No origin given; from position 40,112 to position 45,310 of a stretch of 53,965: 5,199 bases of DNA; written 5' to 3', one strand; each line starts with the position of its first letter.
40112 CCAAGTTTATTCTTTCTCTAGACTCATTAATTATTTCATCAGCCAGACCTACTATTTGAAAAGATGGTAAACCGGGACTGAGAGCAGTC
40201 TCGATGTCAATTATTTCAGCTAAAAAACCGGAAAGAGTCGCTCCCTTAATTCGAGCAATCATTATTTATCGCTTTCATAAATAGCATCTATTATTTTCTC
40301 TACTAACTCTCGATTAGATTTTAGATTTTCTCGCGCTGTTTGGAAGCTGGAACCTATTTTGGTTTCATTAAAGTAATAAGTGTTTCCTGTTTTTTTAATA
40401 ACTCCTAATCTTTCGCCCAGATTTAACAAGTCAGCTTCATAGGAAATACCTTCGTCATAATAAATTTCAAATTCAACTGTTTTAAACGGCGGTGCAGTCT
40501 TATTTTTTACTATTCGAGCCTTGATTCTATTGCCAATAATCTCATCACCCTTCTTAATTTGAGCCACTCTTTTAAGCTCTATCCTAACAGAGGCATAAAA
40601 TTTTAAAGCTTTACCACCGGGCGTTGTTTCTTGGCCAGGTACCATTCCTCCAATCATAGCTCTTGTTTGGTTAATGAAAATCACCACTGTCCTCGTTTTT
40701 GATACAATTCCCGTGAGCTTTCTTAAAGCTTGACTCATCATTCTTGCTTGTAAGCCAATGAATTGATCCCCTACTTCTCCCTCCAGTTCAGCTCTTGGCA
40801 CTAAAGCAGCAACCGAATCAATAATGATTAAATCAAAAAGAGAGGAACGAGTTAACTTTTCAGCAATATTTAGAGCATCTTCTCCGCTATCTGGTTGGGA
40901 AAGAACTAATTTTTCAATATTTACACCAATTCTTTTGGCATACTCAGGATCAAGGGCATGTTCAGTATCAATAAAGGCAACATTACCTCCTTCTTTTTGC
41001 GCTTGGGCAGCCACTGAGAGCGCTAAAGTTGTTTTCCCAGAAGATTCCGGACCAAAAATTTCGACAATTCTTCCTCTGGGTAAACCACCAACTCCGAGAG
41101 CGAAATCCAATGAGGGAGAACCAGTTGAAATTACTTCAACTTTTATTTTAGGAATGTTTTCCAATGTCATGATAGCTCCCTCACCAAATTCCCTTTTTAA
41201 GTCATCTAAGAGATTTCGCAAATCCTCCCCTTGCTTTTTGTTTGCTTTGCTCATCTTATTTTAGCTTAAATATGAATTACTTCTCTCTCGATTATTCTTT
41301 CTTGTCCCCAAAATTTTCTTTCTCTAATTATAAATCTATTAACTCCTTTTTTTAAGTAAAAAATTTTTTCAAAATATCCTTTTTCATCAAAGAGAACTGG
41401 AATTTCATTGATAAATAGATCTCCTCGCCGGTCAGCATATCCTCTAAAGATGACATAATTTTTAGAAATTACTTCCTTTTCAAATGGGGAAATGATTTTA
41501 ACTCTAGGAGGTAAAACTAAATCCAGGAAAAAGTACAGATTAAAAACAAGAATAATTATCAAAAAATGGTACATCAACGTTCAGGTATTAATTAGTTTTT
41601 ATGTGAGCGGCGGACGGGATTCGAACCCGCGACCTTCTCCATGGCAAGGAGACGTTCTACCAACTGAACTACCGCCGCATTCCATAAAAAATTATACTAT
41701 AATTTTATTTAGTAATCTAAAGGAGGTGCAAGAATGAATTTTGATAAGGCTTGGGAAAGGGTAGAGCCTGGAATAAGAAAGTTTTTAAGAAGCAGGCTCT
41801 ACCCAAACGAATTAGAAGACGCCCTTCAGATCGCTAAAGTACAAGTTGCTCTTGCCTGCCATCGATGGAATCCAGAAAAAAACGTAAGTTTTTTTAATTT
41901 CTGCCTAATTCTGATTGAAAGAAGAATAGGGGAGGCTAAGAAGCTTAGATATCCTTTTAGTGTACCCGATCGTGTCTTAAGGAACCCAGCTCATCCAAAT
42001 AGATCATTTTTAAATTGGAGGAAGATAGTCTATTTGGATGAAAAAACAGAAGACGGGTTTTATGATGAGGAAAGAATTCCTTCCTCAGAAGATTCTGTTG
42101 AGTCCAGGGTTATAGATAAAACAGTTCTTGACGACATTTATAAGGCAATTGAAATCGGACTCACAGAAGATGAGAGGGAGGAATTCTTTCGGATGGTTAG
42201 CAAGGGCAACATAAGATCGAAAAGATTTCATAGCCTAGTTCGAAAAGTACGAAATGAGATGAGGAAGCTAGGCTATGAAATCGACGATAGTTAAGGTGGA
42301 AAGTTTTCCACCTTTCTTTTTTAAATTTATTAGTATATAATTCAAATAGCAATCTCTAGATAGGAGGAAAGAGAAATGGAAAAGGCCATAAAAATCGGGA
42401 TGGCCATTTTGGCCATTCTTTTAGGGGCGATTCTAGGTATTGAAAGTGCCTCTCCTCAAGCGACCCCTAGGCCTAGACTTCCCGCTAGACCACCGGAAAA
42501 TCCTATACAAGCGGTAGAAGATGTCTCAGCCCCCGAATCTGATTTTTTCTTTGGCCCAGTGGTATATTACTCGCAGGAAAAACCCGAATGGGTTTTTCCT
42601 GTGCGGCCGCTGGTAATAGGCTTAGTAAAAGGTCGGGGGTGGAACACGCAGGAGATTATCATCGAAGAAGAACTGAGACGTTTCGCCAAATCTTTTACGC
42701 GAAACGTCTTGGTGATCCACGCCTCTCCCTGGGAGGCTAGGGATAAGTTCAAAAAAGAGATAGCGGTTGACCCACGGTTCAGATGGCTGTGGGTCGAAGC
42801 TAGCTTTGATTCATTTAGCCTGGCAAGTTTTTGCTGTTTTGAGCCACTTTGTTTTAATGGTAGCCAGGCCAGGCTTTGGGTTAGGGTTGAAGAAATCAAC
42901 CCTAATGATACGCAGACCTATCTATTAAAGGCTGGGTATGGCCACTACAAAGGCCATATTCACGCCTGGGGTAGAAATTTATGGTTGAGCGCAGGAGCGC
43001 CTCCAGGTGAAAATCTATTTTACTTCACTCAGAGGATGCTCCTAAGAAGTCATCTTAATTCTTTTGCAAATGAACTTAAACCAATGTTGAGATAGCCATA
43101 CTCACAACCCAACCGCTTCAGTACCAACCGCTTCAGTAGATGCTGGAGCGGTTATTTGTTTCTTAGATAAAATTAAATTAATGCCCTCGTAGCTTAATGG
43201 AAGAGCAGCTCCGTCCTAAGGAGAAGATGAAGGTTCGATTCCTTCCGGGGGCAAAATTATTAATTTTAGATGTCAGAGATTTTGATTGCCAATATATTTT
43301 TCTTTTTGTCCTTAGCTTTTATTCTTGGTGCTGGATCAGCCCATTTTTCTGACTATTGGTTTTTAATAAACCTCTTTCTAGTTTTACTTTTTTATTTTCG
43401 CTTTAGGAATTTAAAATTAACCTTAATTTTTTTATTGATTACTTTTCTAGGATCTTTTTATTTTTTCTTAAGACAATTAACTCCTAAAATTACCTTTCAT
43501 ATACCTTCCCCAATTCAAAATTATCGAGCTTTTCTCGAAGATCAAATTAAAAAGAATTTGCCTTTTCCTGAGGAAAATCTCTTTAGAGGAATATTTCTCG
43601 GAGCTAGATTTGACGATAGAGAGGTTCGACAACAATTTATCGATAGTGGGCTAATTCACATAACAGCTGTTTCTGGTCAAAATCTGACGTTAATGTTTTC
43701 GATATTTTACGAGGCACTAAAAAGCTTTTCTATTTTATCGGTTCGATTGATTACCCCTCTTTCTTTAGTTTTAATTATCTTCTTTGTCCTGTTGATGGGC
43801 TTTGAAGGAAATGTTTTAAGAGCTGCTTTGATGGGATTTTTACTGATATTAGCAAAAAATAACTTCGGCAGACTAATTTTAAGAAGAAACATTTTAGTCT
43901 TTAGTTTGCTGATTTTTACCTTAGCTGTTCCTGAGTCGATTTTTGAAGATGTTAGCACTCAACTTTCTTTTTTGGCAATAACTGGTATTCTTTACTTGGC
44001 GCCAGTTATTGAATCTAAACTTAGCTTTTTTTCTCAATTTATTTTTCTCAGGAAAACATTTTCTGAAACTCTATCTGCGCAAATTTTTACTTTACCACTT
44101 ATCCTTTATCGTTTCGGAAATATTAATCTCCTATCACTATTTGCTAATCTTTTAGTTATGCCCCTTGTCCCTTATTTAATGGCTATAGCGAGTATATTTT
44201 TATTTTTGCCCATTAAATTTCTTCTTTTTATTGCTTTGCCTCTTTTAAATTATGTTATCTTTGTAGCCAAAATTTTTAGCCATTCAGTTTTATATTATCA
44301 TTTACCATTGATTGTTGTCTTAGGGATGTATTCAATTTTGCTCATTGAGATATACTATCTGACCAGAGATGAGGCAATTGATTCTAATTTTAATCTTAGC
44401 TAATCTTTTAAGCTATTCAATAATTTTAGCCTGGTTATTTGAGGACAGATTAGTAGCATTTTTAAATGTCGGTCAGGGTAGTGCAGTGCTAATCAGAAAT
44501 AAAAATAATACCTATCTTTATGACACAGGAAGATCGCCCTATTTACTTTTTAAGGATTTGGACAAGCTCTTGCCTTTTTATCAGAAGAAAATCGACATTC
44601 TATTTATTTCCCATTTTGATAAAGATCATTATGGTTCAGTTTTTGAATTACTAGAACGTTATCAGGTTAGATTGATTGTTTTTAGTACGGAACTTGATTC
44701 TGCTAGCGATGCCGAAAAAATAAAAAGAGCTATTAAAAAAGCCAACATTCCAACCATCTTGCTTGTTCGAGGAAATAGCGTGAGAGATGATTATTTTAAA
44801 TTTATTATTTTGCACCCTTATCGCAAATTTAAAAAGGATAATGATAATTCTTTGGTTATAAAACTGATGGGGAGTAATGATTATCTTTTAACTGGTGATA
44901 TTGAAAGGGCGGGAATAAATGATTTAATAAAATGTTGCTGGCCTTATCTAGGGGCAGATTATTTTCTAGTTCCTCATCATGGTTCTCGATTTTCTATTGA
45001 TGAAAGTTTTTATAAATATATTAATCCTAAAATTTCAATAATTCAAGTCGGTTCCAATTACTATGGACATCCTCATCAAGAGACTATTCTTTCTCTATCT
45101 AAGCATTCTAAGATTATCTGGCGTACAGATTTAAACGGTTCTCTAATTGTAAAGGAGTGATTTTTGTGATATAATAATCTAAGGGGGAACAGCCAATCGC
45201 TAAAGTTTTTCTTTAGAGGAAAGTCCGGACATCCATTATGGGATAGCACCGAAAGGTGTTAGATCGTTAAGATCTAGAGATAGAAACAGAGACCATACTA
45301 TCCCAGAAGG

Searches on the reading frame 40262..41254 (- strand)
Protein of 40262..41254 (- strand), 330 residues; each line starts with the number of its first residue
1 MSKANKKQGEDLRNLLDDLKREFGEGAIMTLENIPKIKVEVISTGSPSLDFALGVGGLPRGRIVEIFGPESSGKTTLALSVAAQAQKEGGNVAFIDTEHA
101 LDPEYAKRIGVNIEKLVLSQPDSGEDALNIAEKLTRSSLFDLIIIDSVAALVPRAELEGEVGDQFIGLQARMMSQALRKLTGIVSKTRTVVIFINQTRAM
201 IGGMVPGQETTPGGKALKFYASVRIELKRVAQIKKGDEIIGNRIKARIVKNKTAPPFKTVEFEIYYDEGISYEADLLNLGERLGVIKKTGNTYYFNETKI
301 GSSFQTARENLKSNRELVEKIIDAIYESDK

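Call 31: search_protein_families(library=pfam, proteins=[window:40262-41254:-], max_evalue=0.000001)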
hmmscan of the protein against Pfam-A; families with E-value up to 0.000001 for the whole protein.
window:40262-41254:- (330 aa): 5 families
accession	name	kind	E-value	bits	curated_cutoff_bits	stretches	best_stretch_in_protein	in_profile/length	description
PF00154.27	RecA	-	5e-119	397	27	1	12-271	3-262/262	recA bacterial DNA recombination protein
PF08423.17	Rad51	-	6.5e-14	52.2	22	1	39-230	5-212/244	Rad51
PF06745.19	ATPase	-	1.4e-09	38.1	26.6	1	43-232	2-192/231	KaiC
PF21096.2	RecA_C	-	3.2e-07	30.8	27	1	275-327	2-54/57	RecA C-terminal domain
PF02283.22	CobU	-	5.1e-07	29.8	27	1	66-196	3-123/168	Cobinamide kinase / cobinamide phosphate guanyltransferase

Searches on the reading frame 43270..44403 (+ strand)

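Call 31: search_protein_families(library=pfam, proteins=[window:43270-44403:+], max_evalue=0.000001)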
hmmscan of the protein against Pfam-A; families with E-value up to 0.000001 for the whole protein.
window:43270-44403:+ (377 aa): 1 family
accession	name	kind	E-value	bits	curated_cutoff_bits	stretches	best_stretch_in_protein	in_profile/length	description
PF03772.21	Competence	-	1.1e-34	120.5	23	1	116-365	10-268/270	Competence protein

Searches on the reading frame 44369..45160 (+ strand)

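Call 31: search_protein_families(library=pfam, proteins=[window:44369-45160:+], max_evalue=0.000001)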
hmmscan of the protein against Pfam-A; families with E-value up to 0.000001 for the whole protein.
window:44369-45160:+ (263 aa): 1 family
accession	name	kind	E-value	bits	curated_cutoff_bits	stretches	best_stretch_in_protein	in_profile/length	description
PF00753.33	Lactamase_B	-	1.2e-14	55.2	22.7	1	33-226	2-193/196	Metallo-beta-lactamase superfamily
